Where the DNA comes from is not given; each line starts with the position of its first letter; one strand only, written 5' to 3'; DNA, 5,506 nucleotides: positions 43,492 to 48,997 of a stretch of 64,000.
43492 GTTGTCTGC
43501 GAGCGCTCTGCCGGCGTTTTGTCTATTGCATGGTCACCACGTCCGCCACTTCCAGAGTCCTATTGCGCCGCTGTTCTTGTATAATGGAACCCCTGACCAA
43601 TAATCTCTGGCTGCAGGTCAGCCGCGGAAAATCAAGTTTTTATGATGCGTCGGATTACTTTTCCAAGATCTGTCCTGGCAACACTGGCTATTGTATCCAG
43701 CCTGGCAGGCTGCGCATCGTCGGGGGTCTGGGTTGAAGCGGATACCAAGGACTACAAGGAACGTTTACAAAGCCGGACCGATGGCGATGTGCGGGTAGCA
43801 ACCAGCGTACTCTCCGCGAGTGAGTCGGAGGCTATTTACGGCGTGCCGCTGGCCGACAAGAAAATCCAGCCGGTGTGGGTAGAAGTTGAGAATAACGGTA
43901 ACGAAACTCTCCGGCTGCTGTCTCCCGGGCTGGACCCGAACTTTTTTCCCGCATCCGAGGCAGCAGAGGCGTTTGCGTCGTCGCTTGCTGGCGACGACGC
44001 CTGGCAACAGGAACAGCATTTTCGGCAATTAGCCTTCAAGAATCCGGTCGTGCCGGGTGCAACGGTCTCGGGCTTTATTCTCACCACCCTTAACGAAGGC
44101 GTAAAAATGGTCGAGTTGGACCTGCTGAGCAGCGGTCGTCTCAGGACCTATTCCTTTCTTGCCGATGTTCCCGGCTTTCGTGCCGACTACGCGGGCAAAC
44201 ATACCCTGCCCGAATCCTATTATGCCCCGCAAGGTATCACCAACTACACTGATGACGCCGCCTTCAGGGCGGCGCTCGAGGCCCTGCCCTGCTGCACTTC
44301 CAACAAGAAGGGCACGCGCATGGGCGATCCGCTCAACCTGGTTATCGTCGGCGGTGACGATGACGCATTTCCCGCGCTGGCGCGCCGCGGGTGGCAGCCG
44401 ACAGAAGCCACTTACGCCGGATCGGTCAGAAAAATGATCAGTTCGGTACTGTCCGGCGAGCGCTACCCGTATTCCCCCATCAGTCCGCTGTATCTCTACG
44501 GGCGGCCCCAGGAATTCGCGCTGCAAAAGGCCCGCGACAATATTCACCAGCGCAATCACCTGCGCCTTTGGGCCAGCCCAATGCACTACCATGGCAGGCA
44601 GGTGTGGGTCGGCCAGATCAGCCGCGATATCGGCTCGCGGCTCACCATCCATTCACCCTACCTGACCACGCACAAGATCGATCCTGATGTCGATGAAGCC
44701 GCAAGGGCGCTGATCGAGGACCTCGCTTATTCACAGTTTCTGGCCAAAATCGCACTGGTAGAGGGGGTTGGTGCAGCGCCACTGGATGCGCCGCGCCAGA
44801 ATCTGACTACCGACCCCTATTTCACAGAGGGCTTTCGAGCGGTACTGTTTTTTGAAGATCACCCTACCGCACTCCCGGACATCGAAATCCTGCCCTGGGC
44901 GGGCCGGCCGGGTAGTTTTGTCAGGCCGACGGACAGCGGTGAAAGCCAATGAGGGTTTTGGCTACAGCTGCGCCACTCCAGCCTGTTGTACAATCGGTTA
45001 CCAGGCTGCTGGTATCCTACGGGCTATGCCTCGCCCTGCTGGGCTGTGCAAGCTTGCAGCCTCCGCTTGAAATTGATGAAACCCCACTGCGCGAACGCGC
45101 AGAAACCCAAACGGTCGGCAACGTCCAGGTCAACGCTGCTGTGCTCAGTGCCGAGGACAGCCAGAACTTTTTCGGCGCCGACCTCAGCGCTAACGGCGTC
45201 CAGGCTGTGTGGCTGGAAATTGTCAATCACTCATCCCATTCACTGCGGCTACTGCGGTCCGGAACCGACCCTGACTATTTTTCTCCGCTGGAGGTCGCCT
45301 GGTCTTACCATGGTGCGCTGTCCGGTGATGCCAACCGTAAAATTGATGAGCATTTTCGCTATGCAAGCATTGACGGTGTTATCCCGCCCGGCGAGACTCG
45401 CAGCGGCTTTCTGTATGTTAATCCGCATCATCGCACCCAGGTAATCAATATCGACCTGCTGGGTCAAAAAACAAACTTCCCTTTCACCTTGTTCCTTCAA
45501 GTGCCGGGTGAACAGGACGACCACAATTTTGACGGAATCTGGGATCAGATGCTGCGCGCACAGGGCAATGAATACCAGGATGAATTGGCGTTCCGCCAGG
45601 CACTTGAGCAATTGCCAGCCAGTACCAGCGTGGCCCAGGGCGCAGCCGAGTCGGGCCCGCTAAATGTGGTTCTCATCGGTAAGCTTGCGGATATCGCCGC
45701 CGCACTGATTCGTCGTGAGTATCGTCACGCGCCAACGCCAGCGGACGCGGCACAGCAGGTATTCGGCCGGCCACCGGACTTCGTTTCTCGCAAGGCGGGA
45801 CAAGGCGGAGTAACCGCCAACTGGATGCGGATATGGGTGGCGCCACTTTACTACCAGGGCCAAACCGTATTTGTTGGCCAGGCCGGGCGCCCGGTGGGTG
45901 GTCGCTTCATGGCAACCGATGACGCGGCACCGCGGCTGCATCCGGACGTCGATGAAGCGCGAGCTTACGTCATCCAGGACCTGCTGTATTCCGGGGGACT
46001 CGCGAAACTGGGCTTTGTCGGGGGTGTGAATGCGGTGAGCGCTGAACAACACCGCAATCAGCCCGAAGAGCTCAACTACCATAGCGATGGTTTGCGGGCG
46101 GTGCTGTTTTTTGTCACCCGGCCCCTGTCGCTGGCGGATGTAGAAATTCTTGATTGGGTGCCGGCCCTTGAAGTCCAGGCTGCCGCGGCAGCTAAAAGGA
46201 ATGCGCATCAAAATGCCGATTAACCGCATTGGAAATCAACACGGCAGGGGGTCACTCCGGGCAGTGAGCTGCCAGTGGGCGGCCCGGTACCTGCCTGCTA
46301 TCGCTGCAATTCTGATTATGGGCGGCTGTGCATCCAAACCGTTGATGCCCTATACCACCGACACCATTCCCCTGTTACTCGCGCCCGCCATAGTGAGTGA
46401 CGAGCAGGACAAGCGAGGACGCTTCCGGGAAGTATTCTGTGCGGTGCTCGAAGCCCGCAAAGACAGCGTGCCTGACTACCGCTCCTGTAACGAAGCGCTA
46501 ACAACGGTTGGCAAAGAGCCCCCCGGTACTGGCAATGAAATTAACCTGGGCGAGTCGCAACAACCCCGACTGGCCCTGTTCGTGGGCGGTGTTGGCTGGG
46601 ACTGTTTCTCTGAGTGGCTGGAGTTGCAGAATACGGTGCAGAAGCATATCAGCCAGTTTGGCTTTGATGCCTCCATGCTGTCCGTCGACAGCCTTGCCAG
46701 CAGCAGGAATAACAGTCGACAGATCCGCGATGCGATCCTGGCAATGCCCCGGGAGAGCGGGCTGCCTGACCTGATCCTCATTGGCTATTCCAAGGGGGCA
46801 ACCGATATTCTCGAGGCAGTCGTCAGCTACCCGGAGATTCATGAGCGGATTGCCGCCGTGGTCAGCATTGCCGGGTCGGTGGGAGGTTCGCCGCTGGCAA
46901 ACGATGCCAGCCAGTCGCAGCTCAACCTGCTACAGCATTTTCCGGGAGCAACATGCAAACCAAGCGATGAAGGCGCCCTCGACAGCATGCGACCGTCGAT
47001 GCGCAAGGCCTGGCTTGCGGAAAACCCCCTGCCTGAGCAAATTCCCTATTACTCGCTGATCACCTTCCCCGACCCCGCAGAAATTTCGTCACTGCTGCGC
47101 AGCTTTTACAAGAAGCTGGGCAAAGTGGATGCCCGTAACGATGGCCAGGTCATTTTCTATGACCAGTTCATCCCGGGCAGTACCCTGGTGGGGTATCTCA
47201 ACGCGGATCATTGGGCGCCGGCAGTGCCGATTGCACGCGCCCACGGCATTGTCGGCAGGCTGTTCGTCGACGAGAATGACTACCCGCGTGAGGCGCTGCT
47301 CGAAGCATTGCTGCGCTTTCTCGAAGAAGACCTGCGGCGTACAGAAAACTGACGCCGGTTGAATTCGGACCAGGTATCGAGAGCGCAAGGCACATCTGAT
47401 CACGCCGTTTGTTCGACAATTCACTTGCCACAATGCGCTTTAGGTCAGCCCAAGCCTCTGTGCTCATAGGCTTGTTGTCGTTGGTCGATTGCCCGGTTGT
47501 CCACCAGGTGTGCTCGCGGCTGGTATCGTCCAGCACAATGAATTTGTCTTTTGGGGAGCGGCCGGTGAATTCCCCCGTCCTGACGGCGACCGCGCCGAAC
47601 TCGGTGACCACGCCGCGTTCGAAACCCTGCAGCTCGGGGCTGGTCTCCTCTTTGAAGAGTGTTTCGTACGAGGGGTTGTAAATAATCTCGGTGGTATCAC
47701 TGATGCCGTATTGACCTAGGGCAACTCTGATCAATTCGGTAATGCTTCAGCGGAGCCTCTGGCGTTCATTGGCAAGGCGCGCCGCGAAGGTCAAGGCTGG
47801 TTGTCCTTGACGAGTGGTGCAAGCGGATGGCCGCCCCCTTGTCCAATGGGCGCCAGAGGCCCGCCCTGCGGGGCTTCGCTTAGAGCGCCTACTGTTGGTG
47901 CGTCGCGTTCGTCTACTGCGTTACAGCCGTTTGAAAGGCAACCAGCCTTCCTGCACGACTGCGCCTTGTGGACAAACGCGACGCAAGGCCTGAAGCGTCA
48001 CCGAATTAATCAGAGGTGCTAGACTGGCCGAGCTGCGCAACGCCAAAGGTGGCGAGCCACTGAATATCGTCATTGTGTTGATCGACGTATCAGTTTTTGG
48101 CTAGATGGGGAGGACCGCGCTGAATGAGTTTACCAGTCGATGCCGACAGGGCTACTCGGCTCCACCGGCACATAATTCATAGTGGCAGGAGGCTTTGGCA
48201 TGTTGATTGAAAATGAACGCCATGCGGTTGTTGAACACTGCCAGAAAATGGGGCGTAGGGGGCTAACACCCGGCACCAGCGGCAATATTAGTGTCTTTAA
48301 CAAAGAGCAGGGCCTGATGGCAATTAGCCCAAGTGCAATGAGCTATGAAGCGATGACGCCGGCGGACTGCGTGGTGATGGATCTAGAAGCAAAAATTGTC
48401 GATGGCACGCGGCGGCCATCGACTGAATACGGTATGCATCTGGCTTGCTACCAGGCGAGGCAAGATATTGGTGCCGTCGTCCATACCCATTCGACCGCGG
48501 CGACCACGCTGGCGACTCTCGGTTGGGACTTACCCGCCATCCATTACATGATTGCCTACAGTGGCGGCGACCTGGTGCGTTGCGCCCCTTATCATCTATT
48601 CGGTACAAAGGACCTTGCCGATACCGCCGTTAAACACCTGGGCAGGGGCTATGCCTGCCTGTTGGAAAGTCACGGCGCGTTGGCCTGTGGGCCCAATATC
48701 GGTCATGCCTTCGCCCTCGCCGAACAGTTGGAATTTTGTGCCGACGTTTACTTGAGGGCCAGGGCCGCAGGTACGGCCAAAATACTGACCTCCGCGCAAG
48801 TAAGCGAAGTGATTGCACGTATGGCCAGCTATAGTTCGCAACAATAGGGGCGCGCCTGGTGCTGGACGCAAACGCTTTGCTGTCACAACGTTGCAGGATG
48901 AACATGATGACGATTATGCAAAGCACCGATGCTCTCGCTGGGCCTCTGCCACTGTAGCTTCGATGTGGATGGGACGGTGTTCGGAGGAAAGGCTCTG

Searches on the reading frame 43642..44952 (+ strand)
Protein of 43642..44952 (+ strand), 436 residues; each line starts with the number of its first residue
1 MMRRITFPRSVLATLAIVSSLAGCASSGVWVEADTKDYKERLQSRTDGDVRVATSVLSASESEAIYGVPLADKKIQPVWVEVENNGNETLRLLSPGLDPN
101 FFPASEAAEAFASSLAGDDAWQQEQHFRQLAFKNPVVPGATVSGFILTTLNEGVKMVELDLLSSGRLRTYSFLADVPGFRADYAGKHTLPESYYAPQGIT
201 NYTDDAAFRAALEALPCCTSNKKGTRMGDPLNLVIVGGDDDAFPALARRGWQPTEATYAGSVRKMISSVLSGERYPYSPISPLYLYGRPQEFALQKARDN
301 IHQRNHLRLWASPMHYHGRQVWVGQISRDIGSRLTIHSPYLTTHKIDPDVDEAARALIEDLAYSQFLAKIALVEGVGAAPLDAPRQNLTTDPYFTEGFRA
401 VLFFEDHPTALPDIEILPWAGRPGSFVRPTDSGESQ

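Call 20: search_protein_families(library=pfam, proteins=[window:43642-44952:+], max_evalue=0.01)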
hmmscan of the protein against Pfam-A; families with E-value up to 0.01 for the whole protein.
window:43642-44952:+ (436 aa): 1 family
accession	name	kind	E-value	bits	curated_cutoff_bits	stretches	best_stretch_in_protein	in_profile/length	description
PF14067.11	LssY_C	-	1.9e-47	161.8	25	1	217-397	6-186/188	LssY C-terminus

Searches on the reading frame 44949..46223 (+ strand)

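Call 20: search_protein_families(library=pfam, proteins=[window:44949-46223:+], max_evalue=0.01)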
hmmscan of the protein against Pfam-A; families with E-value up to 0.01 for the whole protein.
window:44949-46223:+ (424 aa): 1 family
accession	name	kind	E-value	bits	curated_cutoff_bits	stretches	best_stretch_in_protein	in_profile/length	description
PF14067.11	LssY_C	-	3.1e-11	43.7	25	1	250-381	55-186/188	LssY C-terminus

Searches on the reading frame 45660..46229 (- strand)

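Call 20: search_protein_families(library=pfam, proteins=[window:45660-46229:-], max_evalue=0.01)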
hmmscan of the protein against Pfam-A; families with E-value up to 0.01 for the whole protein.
window:45660-46229:- (189 aa): 1 family
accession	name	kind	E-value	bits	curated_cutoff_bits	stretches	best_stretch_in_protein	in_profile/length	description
PF06686.16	SpoIIIAC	-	0.0038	17.8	24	1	41-64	19-42/56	Stage III sporulation protein AC/AD protein family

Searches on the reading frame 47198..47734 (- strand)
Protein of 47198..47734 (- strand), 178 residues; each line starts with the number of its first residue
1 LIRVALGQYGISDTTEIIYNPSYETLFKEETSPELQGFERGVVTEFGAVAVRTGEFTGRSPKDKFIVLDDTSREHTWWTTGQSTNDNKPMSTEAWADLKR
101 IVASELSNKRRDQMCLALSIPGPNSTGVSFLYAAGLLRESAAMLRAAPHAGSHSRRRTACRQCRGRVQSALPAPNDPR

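Call 8: search_protein_families(library=pfam, proteins=[window:47198-47734:-])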
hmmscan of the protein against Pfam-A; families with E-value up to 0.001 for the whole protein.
window:47198-47734:- (178 aa): 1 family
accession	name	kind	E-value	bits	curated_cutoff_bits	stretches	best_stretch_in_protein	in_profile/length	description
PF01293.25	PEPCK_ATP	-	3.1e-17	62.9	26.5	1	16-110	2-86/465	Phosphoenolpyruvate carboxykinase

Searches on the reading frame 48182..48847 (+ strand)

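Call 8: search_protein_families(library=pfam, proteins=[window:48182-48847:+])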
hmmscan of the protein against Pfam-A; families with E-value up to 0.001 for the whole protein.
window:48182-48847:+ (221 aa): 1 family
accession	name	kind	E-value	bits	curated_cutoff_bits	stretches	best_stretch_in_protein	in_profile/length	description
PF00596.27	Aldolase_II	-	5.7e-54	183.2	22.2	1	15-191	2-183/183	Class II Aldolase and Adducin N-terminal domain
